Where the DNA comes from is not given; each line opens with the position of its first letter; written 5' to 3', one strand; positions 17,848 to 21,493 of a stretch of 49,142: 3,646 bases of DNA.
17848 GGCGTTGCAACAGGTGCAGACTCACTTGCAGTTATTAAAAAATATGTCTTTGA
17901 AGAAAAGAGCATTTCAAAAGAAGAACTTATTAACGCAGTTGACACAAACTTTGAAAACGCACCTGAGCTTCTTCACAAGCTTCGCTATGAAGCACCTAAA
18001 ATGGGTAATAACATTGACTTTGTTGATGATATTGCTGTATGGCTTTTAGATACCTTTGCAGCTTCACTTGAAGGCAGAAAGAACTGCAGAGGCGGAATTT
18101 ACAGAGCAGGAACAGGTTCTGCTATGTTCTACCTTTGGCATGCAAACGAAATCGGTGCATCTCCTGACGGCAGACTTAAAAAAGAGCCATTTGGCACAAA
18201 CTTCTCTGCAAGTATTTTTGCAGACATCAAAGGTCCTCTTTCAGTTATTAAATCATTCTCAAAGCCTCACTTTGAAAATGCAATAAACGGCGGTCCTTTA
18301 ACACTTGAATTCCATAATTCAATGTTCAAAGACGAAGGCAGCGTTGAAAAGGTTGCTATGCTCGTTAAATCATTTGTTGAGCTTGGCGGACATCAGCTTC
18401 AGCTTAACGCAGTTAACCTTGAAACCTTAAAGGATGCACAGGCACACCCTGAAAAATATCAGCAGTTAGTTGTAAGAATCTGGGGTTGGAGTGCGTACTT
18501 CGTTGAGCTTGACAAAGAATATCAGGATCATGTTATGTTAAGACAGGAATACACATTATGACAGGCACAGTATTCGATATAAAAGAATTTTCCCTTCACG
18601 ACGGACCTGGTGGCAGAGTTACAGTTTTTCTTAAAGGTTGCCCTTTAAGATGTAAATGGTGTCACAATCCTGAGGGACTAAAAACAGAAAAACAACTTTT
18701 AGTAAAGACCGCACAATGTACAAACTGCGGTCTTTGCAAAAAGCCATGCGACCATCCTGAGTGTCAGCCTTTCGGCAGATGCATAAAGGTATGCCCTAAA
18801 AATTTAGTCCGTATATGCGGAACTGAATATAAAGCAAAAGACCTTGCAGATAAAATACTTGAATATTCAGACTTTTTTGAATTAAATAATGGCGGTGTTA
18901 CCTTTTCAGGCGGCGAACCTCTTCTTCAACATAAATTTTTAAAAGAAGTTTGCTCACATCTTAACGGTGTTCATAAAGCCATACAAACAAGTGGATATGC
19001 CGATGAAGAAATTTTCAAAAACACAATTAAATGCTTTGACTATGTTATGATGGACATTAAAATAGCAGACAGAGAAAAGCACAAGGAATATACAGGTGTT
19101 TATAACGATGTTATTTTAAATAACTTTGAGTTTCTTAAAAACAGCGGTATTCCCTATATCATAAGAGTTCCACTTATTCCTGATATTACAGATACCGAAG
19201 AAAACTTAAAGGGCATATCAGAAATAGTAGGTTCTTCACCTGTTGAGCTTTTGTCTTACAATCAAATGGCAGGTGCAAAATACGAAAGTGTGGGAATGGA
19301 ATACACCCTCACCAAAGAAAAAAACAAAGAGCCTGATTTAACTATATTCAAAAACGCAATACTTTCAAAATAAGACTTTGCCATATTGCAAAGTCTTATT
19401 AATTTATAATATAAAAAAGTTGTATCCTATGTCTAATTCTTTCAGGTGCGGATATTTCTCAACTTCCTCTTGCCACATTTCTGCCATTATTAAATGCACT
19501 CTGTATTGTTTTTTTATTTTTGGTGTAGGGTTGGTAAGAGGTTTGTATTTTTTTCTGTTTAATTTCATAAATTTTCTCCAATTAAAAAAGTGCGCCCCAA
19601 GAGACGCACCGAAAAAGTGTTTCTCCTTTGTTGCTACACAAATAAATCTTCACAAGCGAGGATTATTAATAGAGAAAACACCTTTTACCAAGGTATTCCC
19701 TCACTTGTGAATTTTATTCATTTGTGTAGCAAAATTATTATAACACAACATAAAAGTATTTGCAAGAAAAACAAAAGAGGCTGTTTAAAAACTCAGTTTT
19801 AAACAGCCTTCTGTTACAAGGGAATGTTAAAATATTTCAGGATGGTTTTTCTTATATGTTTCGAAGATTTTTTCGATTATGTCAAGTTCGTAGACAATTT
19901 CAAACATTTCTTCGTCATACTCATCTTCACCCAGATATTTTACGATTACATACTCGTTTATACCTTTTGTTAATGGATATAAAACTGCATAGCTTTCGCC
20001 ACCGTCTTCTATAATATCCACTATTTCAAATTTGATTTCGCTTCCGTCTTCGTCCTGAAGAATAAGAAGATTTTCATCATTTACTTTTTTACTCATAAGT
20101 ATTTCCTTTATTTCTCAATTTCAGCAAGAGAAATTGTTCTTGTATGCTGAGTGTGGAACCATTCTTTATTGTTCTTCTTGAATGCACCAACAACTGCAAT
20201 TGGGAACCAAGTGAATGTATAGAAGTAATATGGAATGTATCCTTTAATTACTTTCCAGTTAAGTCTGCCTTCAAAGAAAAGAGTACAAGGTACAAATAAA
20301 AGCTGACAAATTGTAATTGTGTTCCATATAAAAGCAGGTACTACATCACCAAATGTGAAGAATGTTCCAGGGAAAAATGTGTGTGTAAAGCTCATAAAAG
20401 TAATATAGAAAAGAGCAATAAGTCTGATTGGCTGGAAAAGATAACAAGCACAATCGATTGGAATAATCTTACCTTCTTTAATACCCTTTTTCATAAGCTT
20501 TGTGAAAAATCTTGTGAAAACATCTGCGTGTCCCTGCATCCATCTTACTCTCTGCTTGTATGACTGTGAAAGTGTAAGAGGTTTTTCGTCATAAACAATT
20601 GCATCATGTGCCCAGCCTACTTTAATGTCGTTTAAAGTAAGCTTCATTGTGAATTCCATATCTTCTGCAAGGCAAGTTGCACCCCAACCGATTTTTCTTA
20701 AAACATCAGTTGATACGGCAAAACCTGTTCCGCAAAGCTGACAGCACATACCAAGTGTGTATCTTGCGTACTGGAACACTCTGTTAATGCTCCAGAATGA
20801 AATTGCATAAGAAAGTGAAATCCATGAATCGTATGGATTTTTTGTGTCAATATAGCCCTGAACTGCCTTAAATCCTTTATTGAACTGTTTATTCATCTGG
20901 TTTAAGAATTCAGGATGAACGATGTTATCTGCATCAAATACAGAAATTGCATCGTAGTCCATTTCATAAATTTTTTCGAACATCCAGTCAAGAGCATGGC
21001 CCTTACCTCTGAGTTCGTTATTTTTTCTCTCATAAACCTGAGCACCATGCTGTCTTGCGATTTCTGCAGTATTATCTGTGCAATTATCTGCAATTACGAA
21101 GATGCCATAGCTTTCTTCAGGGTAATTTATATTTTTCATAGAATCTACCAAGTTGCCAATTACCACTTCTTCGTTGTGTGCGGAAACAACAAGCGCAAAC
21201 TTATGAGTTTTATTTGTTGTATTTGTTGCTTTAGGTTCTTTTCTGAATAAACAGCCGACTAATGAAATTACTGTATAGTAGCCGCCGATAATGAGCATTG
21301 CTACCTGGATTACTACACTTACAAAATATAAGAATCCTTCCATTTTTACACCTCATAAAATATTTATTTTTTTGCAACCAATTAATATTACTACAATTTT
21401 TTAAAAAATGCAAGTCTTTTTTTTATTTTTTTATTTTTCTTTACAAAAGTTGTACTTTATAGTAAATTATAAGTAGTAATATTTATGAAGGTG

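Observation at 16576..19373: N-terminally short Cys-x-Glu glycyl radical enzyme and ferredoxin-insert activase, coupled to the end of the t6A operon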

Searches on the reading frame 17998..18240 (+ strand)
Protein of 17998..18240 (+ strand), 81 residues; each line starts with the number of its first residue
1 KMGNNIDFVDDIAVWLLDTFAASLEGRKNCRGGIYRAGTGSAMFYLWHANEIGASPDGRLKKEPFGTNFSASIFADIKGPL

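Call 74: search_solved_structures(query=window:17998-18240:+, max_evalue=10, show_alignments=5)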
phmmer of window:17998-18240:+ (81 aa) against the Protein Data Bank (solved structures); distinct sequences matched with E-value up to 10: 12.
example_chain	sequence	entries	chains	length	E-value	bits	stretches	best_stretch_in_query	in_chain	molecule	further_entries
7vua_A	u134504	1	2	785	3.2e-08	36.8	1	1-80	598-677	HplG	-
8id0_A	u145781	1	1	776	5e-07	33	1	1-67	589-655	formate C-acetyltransferase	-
5i2a_A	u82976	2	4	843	1.9e-06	31.2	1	1-80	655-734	Diol-dehydratase | Diol dehydratase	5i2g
8yjo_A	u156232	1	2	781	8.4e-06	29.1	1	1-80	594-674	Probable dehydratase PflD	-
9rco_A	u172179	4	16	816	7.9e-05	26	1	2-80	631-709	Glycyl radical protein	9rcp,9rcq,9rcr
6vxc_A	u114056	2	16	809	9.8e-05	25.7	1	1-80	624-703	Trans-4-hydroxy-L-proline dehydratase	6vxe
1r8w_A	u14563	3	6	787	0.00017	25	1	1-80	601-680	glycerol dehydratase | B12-independent glycerol dehydratase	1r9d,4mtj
1cm5_A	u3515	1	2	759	0.068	16.7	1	2-77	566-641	PROTEIN (PYRUVATE FORMATE-LYASE)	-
1h16_A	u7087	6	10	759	0.068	16.7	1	2-77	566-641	FORMATE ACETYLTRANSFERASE 1 | Pyruvate formate-lyase | PROTEIN (PYRUVATE FORMATE-LYASE)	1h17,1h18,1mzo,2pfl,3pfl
38la_A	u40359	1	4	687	0.082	16.4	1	1-69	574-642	Formate acetyltransferase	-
2f3o_A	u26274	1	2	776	0.16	15.5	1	1-79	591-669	pyruvate formate-lyase 2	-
5b4x_B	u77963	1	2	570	2.1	11.9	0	29-59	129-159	Low density lipoprotein receptor-related protein 8, apolipoprotein e receptor, isoform CRA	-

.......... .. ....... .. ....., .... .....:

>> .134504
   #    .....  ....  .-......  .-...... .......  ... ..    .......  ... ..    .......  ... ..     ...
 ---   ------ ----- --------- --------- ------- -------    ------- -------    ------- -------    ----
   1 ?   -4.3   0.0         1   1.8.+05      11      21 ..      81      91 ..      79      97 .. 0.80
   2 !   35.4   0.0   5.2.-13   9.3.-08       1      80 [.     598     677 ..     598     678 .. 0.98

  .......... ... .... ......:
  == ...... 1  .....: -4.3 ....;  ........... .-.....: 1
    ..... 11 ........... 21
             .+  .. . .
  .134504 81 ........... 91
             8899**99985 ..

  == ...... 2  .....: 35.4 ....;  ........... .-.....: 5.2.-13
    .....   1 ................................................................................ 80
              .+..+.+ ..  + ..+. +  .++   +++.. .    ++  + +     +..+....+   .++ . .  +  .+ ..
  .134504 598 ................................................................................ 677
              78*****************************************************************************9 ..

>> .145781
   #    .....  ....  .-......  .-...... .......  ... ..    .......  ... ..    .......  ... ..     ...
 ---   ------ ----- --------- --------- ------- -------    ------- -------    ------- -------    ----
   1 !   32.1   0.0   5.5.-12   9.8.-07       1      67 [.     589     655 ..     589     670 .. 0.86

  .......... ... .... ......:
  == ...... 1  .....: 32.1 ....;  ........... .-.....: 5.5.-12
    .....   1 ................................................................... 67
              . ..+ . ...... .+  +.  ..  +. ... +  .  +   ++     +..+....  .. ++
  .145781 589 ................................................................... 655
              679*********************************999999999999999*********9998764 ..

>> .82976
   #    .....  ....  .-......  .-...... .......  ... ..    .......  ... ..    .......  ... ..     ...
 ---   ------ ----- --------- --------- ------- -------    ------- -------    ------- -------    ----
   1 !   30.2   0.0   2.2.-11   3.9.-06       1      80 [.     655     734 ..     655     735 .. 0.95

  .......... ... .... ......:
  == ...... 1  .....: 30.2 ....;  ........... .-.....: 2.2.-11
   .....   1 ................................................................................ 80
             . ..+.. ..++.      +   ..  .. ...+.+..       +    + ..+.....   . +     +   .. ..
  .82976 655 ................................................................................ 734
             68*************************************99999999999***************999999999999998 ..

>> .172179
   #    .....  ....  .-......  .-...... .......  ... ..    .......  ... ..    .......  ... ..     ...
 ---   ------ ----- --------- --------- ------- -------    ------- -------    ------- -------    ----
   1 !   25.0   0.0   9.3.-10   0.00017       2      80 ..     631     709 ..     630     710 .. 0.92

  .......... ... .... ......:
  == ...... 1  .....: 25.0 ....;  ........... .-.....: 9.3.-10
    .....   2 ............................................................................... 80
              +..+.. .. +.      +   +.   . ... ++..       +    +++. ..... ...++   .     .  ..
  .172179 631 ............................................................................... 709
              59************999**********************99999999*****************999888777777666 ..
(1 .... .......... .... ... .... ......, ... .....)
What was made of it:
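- Closest known: C-S cleaving GREs IslA/IseG/HpsG. Different: The residue-level correspondence of the arginines is not established (call 74).
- I could not obtain a residue-level alignment to IslA, IseG or HpsG, so the correspondence of Arg510 to their sulfonate-binding Arg is untested (call 74).
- Tried and rejected: A PDB search with an 81-aa fragment (residues 475-555) did not return those chains (call 74), so this stays open.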

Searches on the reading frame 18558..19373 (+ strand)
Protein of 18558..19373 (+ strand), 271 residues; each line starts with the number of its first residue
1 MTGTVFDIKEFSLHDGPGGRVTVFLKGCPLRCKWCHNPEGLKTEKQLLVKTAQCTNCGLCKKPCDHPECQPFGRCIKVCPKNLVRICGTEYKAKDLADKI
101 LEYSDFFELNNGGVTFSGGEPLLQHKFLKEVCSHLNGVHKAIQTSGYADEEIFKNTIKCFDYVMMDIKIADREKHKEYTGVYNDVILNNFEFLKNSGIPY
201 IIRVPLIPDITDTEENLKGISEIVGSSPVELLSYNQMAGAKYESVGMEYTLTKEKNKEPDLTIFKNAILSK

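Call 3: search_protein_families(library=pfam, proteins=[window:18558-19373:+], max_evalue=0.01)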
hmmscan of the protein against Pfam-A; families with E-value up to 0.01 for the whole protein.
window:18558-19373:+ (271 aa): 2 families
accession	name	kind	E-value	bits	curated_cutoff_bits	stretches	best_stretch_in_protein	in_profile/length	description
PF04055.27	Radical_SAM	-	3e-15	57.2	29.5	1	24-214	3-158/166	Radical SAM superfamily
PF13353.11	Fer4_12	-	3.6e-12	47.2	22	1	15-175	2-123/137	4Fe-4S single cluster domain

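Call 4: search_protein_families(library=ncbifam, proteins=[window:18558-19373:+], max_evalue=0.01)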
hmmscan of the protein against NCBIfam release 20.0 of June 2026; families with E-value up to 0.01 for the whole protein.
window:18558-19373:+ (271 aa): 24 families
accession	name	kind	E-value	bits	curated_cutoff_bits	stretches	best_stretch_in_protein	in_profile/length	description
TIGR02494.1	PFLE_PFLC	subfamily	8.2e-77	258.3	174.35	1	5-258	1-278/293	glycyl-radical enzyme activating protein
NF043069.1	T4HPD_activ_SAM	equivalog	2.8e-70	237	425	1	3-256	2-275/299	trans-4-hydroxy-L-proline dehydratase activase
NF033717.2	HPDL_rSAM_activ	equivalog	1.3e-68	231.5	420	1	2-262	3-290/311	4-hydroxyphenylacetate decarboxylase activase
NF048010.1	SfplDhtActHpsHDes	equivalog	9.5e-63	211.8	430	1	2-258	5-287/298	(2S)-3-sulfopropanediol dehydratase activating enzyme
NF033719.1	ind_deCO2_activ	equivalog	2.1e-57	194.7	425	2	69-258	90-282/302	indoleacetate decarboxylase activase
TIGR04395.1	cutC_activ_rSAM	equivalog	1.6e-56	191.9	360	2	68-256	87-284/309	choline TMA-lyase-activating enzyme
NF048008.1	SfplDhtActHpfHKleb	equivalog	2.8e-52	177.9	500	1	4-253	1-277/308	(2S)-3-sulfopropanediol dehydratase activating enzyme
TIGR02493.1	PFLA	equivalog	6.9e-50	169.6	231.75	2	88-259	43-222/235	pyruvate formate-lyase-activating protein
NF007483.0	PRK10076.1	equivalog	2.5e-44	151.6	326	1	3-255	22-267/292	[formate-C-acetyltransferase]-activating enzyme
TIGR04003.1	rSAM_BssD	equivalog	7.4e-43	146.9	496.45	2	65-249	82-274/314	[benzylsuccinate synthase]-activating enzyme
TIGR04041.1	activase_YjjW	hypoth_equivalog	3.7e-40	138.1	250.2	1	3-236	2-240/276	YjjW family glycine radical enzyme activase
NF008356.0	PRK11145.1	equivalog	6.2e-34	117.4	375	2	88-255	48-223/246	pyruvate formate lyase 1-activating protein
TIGR02495.1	NrdG2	equivalog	7.3e-21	74.4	131.15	2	91-227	47-183/193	anaerobic ribonucleoside-triphosphate reductase activating protein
TIGR02491.1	NrdG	equivalog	1.1e-12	48.2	126.1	2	6-46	3-43/154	anaerobic ribonucleoside-triphosphate reductase activating protein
TIGR04084.1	rSAM_AF0577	subfamily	1e-07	31.2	225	1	110-205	42-137/347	TIGR04084 family radical SAM/SPASM domain-containing protein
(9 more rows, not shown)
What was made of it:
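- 18558..19373 (+): Cognate radical-SAM activase, 271 aa, joined to the GRE by an ATGA overlap. TIGR02494 scores 258.3 against a cut-off of 174.35 (call 4).
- On Glycyl radical enzyme superfamily (PFL-like branch): TIGR02494 scores 258.3 against 174.35 (call 4).
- On YjjI/YjjW system: The activase scores 138.1 bits (call 4).
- On GRE activating enzymes with ferredoxin-like insert (TIGR02494): Score 258.3 bits (call 4).
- Closest known: YjjI. Different: The activase scores 138 against a cut-off of 250 for the YjjW family (call 4).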

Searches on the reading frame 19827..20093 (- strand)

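Call 77: search_protein_families(library=pfam, proteins=[window:19827-20093:-], max_evalue=0.00001)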
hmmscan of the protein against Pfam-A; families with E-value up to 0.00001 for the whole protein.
window:19827-20093:- (88 aa): 1 family
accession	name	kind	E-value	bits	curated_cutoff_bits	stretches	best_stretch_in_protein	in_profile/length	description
PF06949.16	DUF1292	-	4e-09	37.7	24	1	15-79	1-72/75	Protein of unknown function (DUF1292)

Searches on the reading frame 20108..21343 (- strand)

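Call 57: search_protein_families(library=pfam, proteins=[window:20108-21343:-], max_evalue=0.00001)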
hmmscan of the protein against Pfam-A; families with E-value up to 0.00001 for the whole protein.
window:20108-21343:- (411 aa): 3 families
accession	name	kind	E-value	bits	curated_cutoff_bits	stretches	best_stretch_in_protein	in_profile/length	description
PF13641.12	Glyco_tranf_2_3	-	1.4e-27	97.6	27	1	48-271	2-230/230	Glycosyltransferase like family 2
PF13632.12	Glyco_trans_2_3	-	3.3e-21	76.5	27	1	133-327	2-191/198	Glycosyl transferase family group 2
PF00535.33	Glycos_transf_2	-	2.1e-15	57.5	23.3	1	51-218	2-167/168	Glycosyl transferase family 2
